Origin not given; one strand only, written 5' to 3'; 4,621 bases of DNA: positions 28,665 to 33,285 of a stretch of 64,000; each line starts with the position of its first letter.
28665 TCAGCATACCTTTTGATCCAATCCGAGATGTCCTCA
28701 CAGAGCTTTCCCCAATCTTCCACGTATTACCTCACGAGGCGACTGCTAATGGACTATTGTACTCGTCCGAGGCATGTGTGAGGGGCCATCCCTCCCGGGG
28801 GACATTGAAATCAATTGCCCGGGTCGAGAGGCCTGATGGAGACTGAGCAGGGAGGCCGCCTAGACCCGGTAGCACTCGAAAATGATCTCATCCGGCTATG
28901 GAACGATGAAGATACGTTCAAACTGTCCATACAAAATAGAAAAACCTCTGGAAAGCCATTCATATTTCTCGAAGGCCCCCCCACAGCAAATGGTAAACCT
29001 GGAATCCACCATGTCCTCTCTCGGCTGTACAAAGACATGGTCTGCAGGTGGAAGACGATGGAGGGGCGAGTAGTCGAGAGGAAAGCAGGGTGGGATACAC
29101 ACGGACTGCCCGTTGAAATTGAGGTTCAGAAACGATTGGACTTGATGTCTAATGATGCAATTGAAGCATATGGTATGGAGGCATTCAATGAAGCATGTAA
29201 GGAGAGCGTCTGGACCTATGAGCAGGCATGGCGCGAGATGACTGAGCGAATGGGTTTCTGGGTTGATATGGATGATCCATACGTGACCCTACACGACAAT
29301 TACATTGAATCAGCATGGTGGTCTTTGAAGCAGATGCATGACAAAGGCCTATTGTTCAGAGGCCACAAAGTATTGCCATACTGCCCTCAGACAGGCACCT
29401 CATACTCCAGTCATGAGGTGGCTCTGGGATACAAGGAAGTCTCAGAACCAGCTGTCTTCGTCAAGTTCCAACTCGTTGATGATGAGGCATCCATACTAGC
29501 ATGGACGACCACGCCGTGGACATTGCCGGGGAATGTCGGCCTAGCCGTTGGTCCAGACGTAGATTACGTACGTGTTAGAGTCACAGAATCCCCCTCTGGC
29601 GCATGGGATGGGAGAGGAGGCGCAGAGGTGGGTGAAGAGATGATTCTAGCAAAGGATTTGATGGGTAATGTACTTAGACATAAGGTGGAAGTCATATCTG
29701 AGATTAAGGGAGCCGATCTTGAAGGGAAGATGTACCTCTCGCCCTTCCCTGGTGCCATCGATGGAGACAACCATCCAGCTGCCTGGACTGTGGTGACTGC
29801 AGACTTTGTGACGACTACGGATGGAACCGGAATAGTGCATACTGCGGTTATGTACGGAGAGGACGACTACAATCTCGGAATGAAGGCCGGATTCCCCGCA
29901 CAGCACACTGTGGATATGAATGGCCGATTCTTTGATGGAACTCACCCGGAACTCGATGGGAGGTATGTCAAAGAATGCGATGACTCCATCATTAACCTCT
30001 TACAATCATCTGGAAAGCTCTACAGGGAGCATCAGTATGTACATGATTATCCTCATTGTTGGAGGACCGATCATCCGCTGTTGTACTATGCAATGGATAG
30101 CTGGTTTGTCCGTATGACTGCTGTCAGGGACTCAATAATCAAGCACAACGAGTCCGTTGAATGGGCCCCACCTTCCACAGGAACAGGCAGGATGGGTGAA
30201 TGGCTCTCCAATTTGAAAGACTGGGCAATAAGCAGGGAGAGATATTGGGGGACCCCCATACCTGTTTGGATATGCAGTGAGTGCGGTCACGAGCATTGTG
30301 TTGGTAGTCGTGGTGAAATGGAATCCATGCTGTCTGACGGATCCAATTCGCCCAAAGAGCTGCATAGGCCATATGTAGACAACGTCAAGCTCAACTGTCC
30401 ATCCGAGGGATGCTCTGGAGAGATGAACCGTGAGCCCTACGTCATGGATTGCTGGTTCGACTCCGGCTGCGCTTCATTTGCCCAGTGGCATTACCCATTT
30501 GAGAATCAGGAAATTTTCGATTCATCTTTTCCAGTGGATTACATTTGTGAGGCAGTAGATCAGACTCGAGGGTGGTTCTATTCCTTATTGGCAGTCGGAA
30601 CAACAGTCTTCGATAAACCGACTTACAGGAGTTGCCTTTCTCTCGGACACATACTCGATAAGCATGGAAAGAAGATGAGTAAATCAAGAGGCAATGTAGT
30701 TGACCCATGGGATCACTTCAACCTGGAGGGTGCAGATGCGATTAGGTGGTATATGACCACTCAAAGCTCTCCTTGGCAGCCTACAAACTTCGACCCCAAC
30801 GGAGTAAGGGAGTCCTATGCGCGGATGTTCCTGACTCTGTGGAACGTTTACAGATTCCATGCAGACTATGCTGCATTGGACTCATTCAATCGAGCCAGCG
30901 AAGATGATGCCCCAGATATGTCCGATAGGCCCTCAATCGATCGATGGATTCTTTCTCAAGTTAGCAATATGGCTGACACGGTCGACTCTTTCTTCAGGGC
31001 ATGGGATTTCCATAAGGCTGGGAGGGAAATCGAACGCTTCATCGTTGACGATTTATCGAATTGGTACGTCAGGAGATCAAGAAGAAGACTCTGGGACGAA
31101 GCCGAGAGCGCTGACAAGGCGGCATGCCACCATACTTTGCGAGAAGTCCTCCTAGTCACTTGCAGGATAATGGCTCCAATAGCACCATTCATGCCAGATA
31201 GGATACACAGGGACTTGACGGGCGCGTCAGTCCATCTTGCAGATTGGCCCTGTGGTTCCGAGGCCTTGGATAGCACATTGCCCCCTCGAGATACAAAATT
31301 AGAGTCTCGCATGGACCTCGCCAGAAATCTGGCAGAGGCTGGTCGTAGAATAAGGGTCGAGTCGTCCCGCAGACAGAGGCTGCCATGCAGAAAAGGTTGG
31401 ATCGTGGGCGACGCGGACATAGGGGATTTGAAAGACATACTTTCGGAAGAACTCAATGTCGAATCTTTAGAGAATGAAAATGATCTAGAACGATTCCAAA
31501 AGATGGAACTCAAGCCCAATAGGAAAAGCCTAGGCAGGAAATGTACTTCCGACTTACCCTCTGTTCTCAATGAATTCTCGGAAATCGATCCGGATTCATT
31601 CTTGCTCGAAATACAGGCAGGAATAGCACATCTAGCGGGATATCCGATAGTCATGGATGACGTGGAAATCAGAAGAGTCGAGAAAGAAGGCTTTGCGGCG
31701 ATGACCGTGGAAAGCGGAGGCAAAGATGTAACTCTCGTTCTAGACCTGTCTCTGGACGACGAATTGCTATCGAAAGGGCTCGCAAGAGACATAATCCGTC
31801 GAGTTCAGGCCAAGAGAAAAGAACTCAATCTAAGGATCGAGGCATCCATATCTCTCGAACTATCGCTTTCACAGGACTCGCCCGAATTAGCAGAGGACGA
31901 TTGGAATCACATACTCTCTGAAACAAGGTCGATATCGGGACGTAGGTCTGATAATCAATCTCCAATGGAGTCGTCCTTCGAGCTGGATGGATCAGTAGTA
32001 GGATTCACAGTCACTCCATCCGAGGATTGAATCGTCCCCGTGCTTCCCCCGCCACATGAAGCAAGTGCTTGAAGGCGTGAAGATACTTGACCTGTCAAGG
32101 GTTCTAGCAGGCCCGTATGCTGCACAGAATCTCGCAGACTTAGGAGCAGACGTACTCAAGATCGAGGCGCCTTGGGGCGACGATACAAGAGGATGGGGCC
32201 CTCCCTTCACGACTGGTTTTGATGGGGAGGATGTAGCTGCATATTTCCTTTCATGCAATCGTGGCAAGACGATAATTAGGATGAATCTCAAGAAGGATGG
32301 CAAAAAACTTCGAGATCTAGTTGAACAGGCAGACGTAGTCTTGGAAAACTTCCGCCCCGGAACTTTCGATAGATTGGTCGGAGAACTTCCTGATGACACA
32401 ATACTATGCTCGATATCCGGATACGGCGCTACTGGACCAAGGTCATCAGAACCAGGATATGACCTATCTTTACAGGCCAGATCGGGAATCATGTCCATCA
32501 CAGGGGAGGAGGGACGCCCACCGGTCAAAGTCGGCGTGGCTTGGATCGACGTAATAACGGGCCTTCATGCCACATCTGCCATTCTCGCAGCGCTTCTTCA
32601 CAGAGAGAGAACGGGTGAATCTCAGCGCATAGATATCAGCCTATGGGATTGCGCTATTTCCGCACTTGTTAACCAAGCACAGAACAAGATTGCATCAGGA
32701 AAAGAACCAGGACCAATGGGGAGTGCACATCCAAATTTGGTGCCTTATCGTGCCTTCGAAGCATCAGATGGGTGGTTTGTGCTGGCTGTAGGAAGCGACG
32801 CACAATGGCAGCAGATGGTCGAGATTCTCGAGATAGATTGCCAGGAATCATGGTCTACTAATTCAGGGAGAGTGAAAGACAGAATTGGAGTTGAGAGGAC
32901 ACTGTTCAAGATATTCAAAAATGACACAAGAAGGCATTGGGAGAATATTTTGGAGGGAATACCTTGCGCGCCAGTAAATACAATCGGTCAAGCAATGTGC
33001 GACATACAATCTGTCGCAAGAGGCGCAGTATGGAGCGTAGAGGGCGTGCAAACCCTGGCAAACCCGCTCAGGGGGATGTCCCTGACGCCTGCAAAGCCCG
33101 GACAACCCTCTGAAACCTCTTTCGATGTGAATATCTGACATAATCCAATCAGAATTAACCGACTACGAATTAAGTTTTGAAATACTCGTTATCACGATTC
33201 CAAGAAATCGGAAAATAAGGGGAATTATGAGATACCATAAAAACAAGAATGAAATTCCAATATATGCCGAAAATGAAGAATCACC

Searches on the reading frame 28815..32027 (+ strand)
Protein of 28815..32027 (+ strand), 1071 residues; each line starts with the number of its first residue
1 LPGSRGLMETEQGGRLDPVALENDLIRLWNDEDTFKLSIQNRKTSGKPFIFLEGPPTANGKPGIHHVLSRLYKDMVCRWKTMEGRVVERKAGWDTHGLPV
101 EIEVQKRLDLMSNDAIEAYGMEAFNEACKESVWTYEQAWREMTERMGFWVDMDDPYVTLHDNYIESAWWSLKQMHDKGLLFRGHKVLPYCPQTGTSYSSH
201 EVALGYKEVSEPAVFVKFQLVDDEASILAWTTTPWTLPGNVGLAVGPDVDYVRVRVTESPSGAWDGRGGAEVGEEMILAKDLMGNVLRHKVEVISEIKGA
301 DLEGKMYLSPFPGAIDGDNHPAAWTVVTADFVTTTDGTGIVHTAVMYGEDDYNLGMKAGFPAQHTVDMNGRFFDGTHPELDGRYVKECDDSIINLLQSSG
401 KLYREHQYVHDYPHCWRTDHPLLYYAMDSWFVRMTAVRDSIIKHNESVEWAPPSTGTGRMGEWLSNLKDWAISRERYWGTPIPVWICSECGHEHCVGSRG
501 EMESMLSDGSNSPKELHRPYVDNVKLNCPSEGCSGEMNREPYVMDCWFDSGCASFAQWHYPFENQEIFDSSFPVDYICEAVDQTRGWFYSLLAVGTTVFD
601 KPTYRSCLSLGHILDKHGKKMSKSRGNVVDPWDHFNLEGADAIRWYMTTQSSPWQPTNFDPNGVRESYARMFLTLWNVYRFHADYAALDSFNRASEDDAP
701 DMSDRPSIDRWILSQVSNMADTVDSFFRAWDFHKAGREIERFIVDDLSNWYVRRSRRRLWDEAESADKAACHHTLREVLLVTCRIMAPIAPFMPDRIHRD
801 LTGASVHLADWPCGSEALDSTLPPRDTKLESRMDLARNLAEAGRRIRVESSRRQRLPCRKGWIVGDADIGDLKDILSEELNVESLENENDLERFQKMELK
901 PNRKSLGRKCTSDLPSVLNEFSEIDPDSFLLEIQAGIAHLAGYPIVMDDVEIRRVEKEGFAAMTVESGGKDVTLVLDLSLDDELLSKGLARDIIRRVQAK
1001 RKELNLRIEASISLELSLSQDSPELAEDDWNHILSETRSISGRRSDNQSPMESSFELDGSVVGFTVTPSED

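Call 94: search_protein_families(library=pfam, proteins=[window:28815-32027:+], max_evalue=0.00001)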
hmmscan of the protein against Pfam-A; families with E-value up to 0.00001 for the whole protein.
window:28815-32027:+ (1071 aa): 4 families
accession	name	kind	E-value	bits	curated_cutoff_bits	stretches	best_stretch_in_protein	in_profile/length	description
PF00133.28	tRNA-synt_1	-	4e-117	391.9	22.7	1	26-655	3-409/414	tRNA synthetases class I (I, L, M and V)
PF08264.19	Anticodon_1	-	1.2e-26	93.8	25.1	1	709-858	1-144/148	Anticodon-binding domain of tRNA ligase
PF19302.4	DUF5915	-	2.2e-22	80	27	1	873-1059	1-185/195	Domain of unknown function (DUF5915)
PF09334.17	tRNA-synt_1g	-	2.4e-16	59.9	20.1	0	614-663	321-370/391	tRNA synthetases class I (M)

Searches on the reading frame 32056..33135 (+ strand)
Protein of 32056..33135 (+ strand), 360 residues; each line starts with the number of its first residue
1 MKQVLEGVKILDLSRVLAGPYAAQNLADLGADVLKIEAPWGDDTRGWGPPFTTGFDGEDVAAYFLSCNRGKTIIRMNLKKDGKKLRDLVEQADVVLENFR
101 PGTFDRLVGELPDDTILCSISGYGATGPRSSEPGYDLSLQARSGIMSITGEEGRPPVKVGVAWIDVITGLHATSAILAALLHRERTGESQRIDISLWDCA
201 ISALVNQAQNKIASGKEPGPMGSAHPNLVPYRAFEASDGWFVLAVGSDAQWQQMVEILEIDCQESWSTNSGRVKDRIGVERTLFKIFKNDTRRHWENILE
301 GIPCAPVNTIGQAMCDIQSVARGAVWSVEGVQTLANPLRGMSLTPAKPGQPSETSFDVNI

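Call 81: search_protein_families(library=pfam, proteins=[window:32056-33135:+], max_evalue=0.00001)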
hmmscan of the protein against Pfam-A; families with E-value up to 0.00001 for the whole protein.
window:32056-33135:+ (360 aa): 1 family
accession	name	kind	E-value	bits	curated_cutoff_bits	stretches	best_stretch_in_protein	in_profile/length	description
PF02515.22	CoA_transf_3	-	1.2e-94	317.8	23.3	1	5-332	1-336/366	CoA-transferase family III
